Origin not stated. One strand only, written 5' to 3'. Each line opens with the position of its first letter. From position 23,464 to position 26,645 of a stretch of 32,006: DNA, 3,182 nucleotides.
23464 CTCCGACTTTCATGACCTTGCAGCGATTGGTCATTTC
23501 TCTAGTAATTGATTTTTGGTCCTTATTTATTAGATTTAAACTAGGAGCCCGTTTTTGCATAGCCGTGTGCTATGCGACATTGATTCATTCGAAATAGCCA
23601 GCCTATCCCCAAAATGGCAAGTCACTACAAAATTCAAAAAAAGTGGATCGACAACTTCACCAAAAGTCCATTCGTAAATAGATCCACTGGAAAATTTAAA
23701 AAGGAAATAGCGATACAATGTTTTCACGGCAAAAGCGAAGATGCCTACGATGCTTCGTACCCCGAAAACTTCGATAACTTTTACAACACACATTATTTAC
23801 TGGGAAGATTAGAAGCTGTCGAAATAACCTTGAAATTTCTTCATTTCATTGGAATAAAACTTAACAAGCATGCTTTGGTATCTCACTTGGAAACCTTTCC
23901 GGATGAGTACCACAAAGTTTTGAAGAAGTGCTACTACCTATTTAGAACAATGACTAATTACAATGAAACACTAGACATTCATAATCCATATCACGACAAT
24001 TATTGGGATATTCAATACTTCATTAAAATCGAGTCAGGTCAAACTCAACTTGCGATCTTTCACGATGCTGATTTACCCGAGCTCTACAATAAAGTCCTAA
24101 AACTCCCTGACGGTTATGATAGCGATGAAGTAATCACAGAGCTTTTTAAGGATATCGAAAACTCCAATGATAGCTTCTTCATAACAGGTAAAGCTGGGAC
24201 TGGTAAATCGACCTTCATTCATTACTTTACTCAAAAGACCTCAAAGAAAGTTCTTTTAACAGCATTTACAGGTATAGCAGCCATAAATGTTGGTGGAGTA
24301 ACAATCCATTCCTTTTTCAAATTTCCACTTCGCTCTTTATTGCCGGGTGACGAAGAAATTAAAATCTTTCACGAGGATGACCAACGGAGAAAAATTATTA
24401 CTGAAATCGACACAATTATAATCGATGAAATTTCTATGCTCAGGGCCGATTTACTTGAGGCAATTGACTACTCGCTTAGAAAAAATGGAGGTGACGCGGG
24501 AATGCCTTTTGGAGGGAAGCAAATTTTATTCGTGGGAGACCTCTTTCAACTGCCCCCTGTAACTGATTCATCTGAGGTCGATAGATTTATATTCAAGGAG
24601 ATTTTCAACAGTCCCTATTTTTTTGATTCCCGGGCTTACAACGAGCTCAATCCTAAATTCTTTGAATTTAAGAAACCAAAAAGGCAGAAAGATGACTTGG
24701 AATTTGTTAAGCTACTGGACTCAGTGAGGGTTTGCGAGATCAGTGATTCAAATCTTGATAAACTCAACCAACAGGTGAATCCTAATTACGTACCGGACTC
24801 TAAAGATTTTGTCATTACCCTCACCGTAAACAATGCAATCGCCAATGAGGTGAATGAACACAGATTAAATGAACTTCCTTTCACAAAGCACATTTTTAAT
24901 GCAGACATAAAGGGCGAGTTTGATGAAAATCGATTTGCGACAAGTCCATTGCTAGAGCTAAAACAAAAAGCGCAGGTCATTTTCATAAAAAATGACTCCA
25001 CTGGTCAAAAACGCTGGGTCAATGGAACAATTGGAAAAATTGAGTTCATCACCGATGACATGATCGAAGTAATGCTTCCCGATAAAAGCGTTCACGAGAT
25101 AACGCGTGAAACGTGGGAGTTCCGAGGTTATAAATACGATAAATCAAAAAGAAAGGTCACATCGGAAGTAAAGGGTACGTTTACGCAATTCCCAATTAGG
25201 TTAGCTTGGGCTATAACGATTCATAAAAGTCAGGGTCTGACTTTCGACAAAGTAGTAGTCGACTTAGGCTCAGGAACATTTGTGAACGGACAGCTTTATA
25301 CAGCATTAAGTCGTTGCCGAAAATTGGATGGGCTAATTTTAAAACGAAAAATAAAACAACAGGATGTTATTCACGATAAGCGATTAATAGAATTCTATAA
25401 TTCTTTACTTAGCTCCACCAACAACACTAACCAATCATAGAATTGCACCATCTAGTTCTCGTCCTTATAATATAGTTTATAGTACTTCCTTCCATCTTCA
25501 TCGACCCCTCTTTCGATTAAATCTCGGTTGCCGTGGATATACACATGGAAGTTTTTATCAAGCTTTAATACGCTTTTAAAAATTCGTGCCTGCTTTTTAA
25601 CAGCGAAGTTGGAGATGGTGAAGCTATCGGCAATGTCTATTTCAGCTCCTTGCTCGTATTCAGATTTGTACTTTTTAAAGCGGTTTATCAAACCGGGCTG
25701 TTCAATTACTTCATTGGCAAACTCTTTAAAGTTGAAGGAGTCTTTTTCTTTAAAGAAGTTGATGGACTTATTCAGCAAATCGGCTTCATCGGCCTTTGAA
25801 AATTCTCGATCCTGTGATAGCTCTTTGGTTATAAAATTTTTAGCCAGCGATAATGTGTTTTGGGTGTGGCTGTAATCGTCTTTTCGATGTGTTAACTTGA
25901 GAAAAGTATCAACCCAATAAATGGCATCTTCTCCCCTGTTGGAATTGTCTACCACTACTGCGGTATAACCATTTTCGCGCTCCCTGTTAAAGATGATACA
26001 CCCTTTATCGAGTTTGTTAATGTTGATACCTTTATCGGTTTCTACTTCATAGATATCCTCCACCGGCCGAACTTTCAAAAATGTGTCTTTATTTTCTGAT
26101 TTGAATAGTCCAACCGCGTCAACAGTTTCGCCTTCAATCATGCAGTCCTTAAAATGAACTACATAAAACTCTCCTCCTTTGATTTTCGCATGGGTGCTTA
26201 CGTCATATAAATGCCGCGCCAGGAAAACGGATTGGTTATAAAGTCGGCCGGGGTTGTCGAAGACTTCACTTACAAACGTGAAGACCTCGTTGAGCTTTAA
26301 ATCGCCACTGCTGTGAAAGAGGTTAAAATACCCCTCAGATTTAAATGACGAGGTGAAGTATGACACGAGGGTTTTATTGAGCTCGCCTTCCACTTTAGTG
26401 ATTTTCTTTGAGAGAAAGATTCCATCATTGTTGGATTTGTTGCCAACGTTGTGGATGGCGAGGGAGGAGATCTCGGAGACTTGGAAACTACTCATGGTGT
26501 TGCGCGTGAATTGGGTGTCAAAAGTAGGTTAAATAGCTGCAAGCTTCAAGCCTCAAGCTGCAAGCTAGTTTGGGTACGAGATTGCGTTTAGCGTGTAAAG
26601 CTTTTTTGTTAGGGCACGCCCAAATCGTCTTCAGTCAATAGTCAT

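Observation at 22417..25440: Low-GC divergent pair: reader-like+HNH nuclease and N-terminally extended Pif1 helicase, a candidate undescribed defence module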

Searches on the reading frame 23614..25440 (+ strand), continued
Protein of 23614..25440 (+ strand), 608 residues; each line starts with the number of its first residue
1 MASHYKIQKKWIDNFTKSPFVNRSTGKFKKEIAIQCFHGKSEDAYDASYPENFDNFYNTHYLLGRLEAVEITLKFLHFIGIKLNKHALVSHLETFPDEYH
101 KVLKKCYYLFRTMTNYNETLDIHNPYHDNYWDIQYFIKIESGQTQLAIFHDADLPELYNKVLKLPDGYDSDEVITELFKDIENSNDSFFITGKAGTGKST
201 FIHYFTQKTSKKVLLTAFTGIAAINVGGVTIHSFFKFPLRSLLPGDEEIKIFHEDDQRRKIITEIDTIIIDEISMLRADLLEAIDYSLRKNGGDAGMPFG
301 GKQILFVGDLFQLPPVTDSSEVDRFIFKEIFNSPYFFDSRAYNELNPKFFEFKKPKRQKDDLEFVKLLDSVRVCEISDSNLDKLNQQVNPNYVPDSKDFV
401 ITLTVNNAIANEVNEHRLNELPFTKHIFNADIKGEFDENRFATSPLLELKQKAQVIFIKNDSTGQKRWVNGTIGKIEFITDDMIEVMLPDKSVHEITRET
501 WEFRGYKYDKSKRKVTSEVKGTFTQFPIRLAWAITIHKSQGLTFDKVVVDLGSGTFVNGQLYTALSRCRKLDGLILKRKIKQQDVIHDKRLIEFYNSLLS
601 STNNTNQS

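Call 65: find_encoding_contigs(protein=P0148, flank=7000, max_places=1)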
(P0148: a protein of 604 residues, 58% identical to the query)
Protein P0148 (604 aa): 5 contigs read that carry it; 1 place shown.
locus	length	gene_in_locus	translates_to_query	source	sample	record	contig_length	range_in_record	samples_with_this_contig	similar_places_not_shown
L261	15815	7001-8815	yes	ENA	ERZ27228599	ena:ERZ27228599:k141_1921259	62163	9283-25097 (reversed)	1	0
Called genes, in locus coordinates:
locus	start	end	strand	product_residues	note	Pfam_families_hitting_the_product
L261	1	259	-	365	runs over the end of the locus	PF00682:HMGL-like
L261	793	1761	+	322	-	PF02668:TauD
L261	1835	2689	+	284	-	PF03567:Sulfotransfer_2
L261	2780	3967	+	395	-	PF20706:GT4-conflict, PF00534:Glycos_transf_1, PF13692:Glyco_trans_1_4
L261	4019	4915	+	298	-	-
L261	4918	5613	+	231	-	PF05050:Methyltransf_21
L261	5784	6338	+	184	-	PF01551:Peptidase_M23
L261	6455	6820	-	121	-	-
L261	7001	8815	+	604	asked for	PF02689:Herpes_Helicase (faint), PF05970:PIF1, PF13245:AAA_19, PF13604:AAA_30, PF13538:UvrD_C_2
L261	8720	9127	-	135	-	-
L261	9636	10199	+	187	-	PF09965:DUF2199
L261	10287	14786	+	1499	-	PF05406:WGR, PF07719:TPR_2 (faint), PF14559:TPR_19 (weak), PF13424:TPR_12 (faint), PF13475:DUF4116 (faint)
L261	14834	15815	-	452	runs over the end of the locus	PF00067:p450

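Call 66: find_encoding_contigs(protein=P0157, flank=7000, max_places=1)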
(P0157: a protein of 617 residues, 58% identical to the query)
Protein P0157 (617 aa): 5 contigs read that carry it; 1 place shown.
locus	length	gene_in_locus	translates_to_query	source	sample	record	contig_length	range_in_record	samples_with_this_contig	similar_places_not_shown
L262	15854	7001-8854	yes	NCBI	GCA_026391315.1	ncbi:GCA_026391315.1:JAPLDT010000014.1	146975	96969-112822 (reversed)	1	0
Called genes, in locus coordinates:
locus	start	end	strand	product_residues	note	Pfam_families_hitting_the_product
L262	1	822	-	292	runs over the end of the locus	PF03279:Lip_A_acyltrans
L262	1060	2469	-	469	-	PF00324:AA_permease, PF13520:AA_permease_2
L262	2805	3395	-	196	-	PF04191:PEMT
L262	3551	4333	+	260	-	PF17761:DUF1016_N, PF06250:YhcG_C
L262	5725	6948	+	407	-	PF12873:DUF3825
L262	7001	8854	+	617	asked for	PF02689:Herpes_Helicase (faint), PF05970:PIF1, PF01443:Viral_helicase1 (faint), PF13245:AAA_19, PF13479:AAA_24 (weak), PF13604:AAA_30 (weak), PF13538:UvrD_C_2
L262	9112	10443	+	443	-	PF00149:Metallophos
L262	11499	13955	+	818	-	PF08450:SGL (faint), PF21783:YNCE, PF25175:Beta-prop_WDR5 (weak), PF25174:Beta-prop_THOC3, PF23414:Beta-prop_EML_2 (weak), PF25168:Beta-prop_WDR36-Utp21_2nd, PF10282:Lactonase, PF04185:Phosphoesterase (weak), +7 more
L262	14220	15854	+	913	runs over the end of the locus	PF13620:CarboxypepD_reg, PF13715:CarbopepD_reg_2, PF07715:Plug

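Call 71: search_protein_families(library=pfam, proteins=[L097:2808-3782:-, L097:5303-5836:+, L097:7981-9171:+, L097:9971-12718:+, L098:3485-4402:+, L098:5102-5737:+, L098:9292-10188:-, L098:10769-12994:+, L100:564-2891:+, L100:3593-5116:+], max_evalue=0.0001)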
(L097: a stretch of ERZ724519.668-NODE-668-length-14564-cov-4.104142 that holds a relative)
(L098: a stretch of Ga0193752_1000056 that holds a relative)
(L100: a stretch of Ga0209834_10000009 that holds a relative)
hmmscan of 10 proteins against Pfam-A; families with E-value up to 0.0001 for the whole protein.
L097:2808-3782:- (324 aa): 0 families

L097:5303-5836:+ (177 aa): 3 families
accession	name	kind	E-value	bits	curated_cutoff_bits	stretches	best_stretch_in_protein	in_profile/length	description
PF01381.28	HTH_3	-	9.1e-15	54.9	23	1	117-162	1-46/55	Helix-turn-helix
PF13560.12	HTH_31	-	2.7e-10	40.9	27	1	113-156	2-46/64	Helix-turn-helix domain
PF12844.13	HTH_19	-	5.8e-08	33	30.2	1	114-162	1-49/64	Helix-turn-helix domain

L097:7981-9171:+ (396 aa): 2 families
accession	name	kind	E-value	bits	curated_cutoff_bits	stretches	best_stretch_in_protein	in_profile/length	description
PF06114.19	Peptidase_M78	-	2.6e-12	47.1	22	1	183-298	11-121/123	IrrE N-terminal-like domain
PF01381.28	HTH_3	-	7.9e-06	26.3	23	1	16-69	1-54/55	Helix-turn-helix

L097:9971-12718:+ (916 aa): 6 families
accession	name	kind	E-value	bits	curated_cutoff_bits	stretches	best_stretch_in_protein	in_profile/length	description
PF22240.1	ISP_coupler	-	2.3e-51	173.9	27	1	726-851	1-126/126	Type ISP restriction-modification enzyme, coupler domain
PF13156.12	Mrr_cat_2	-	1.8e-43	147.9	22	1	33-163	1-123/127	Restriction endonuclease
PF04851.21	ResIII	-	3.3e-24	86.1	22.5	1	174-379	2-163/164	Type III restriction enzyme, res subunit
PF00271.37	Helicase_C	-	1.1e-11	45.4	23.5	1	488-602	16-109/110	Helicase conserved C-terminal domain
PF00270.35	DEAD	-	1.4e-07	31.9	26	1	177-379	1-161/167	DEAD/DEAH box helicase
PF04471.18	Mrr_cat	-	3.7e-05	24.2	21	0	58-152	30-113/115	Restriction endonuclease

L098:3485-4402:+ (305 aa): 1 family
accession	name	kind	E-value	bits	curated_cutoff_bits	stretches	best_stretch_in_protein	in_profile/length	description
PF03544.19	TonB_C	-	6.5e-19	68.6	24.6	1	221-299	2-79/79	Gram-negative bacterial TonB protein C-terminal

L098:5102-5737:+ (211 aa): 1 family
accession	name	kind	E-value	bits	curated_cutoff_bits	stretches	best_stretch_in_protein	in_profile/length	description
PF06414.18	Zeta_toxin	-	2.9e-09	37.1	22.3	1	2-147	16-165/199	Zeta toxin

L098:9292-10188:- (298 aa): 1 family
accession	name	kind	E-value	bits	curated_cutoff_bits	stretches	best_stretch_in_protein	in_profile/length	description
PF00722.28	Glyco_hydro_16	-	4.5e-11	43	22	1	81-263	30-163/175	Glycosyl hydrolases family 16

L098:10769-12994:+ (741 aa): 4 families
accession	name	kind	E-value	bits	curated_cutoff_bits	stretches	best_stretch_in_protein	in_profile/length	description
PF13517.12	FG-GAP_3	-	1e-43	148.2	26.9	5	349-418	1-61/61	FG-GAP-like repeat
PF07593.17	UnbV_ASPIC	-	2.3e-12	47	23.4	1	643-713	1-67/68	ASPIC and UnbV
PF01839.29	FG-GAP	-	8.1e-08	32.4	22.1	0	403-420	5-22/37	FG-GAP repeat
PF13428.12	TPR_14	-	8.8e-05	23.3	23.5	0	87-121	8-42/44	Tetratricopeptide repeat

L100:564-2891:+ (775 aa): 11 families
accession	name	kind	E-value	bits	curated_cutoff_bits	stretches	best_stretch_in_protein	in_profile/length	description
PF13510.11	Fer2_4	-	3.4e-17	62.7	22.8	1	3-76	5-81/82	2Fe-2S iron-sulfur cluster binding domain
PF00384.28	Molybdopterin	-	1.7e-09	37.6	24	1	314-628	17-351/353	Molybdopterin oxidoreductase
PF22117.2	Fer4_Nqo3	-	2.8e-09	37.5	27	1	163-229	3-66/67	NADH-quinone oxidoreductase subunit 3, ferredoxin-like domain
PF04879.21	Molybdop_Fe4S4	-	8.5e-09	35.7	22.7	1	242-293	2-53/55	Molybdopterin oxidoreductase Fe4S4 domain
PF10588.14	NADH-G_4Fe-4S_3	-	2.1e-08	34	27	0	85-120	3-37/40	NADH-ubiquinone oxidoreductase-G iron-sulfur binding region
PF12838.12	Fer4_7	-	7.4e-08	33.2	27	1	171-228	2-52/52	4Fe-4S dicluster domain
PF01568.27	Molydop_binding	-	2.4e-06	28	26.8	1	694-754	19-78/110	Molydopterin dinucleotide binding domain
PF00111.32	Fer2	-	4e-06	27.1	21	1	6-65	5-75/77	2Fe-2S iron-sulfur cluster binding domain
PF14697.11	Fer4_21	-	2.7e-05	24.7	35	1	169-228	6-56/59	4Fe-4S dicluster domain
PF00037.32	Fer4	-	3.8e-05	23.8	21.1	0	214-229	8-23/24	4Fe-4S binding domain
PF13237.11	Fer4_10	-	7.5e-05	23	25.5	1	166-225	4-53/53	4Fe-4S dicluster domain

L100:3593-5116:+ (507 aa): 10 families
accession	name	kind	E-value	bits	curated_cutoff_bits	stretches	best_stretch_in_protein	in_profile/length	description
PF14691.11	Fer4_20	-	1.5e-43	147.6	25.8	1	63-173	1-112/113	Dihydroprymidine dehydrogenase domain II, 4Fe-4S cluster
PF07992.20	Pyr_redox_2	-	6e-30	105.1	26.1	1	186-493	1-291/291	Pyridine nucleotide-disulphide oxidoreductase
PF00070.33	Pyr_redox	-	3.1e-11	44.1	22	1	326-398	1-76/82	Pyridine nucleotide-disulphide oxidoreductase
PF13738.12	Pyr_redox_3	-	6.1e-08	32.7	30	0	322-372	162-212/305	Pyridine nucleotide-disulphide oxidoreductase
PF01262.27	AlaDh_PNT_C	-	6.5e-07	29.4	23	0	296-357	2-61/214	Alanine dehydrogenase/PNT, C-terminal domain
PF02826.25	2-Hacid_dh_C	-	2.7e-06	27.3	25.1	0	316-371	28-84/178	D-isomer specific 2-hydroxyacid dehydrogenase, NAD binding domain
PF01266.30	DAO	-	6.4e-06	26.4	27.9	0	187-221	1-35/353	FAD dependent oxidoreductase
PF13241.12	NAD_binding_7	-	1.8e-05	25.7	22.1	0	322-369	5-55/104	Putative NAD(P)-binding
PF03807.23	F420_oxidored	-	5.2e-05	24.2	21.6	0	326-372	1-48/94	NADP oxidoreductase coenzyme F420-dependent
PF13450.12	NAD_binding_8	-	8.1e-05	23.3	21.9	0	190-229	1-41/68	NAD(P)-binding Rossmann-like domain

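Call 85: search_dna_similar(query=window:23614-25437:+, collection=plasmids, mode=protein, max_rows=12)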
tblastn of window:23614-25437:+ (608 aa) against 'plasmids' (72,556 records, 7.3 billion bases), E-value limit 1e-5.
Records with a match: 25; places in all: 27; records where one place covers at least 80% of the query: 0.
Best place of each record, by identity: <60% 25.
By first word of the organism name: Acinetobacter 5; Vibrio 4; Lactobacillus 4; Parabacteroides 2; Bacteroides 2; Alteromonas 2; Phocaeicola 1; Prevotella 1; Marinobacter 1; Sulfurimonas 1; and 2 more.
By predicted mobility (MOB-suite, as given by PLSDB): non-mobilizable 21; conjugative 2; mobilizable 2.
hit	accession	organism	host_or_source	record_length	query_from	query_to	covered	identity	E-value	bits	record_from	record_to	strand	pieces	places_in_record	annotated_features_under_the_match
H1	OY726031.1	Phocaeicola massiliensis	-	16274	178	594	69%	44.6%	3e-91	315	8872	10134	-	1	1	record has no annotation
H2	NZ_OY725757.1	Parabacteroides distasonis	-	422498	181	594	68%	44.9%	4e-96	330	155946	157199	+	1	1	tetratricopeptide repeat protein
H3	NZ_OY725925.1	Bacteroides finegoldii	-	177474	181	594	68%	43.2%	1e-91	317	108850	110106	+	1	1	tetratricopeptide repeat protein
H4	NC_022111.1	Prevotella sp. oral taxon 299 str. F0039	Homo sapiens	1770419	181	594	68%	42.6%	4e-87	303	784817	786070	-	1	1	none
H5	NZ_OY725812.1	Parabacteroides distasonis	-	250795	178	594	69%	41.4%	8e-94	323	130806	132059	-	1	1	HRDC domain-containing protein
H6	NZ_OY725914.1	Bacteroides finegoldii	-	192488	181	594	68%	40.4%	1e-81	287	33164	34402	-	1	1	HRDC domain-containing protein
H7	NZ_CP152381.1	Marinobacter sp. SBY-1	mixed culture,aerobic biological filter ...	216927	168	595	70%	35.9%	6e-59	221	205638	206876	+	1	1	AAA family ATPase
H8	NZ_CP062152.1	Vibrio parahaemolyticus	oyster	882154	174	594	69%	33.1%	4e-48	189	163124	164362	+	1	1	AAA family ATPase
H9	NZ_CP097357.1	Vibrio parahaemolyticus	oyster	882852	174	594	69%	33.1%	4e-48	189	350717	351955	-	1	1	AAA family ATPase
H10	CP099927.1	Vibrio parahaemolyticus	Anadara tuberculosa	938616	174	594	69%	33.1%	7e-47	185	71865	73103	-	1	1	none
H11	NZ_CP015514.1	Vibrio vulnificus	Mactra veneriformis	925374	174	594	69%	32.9%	2e-46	184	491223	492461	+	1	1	AAA family ATPase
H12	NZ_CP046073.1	Sulfurimonas aquatica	cell culture,lake water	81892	180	576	65%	34.0%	1e-37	157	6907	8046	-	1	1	helix-turn-helix domain-containing protein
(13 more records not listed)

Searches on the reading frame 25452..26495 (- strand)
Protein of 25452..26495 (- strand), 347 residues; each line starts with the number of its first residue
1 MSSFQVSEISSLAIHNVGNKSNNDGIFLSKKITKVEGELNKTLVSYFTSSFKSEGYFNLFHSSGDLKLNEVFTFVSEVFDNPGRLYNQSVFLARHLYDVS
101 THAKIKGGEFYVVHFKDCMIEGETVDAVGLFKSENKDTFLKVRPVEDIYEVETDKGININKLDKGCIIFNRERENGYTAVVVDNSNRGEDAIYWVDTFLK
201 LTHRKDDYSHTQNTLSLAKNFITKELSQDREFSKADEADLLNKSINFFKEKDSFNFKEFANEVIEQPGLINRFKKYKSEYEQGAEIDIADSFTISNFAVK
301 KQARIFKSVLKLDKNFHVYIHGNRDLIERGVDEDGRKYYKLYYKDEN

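Call 8: search_protein_families(library=pfam, proteins=[window:25452-26495:-], max_evalue=0.01)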
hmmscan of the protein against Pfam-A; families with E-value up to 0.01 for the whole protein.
window:25452-26495:- (347 aa): 1 family
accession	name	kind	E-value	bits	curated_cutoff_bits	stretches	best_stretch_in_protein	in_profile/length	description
PF04245.18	NA37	-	4.3e-33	115.5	24.6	1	14-330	2-319/325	37-kD nucleoid-associated bacterial protein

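Call 9: search_protein_families(library=padloc, proteins=[window:25452-26495:-], max_evalue=0.01)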
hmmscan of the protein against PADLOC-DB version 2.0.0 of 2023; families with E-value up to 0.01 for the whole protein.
window:25452-26495:- (347 aa): 0 families

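Call 10: search_protein_families(library=ncbifam, proteins=[window:25452-26495:-], max_evalue=0.01)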
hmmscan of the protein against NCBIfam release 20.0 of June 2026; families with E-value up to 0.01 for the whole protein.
window:25452-26495:- (347 aa): 0 families
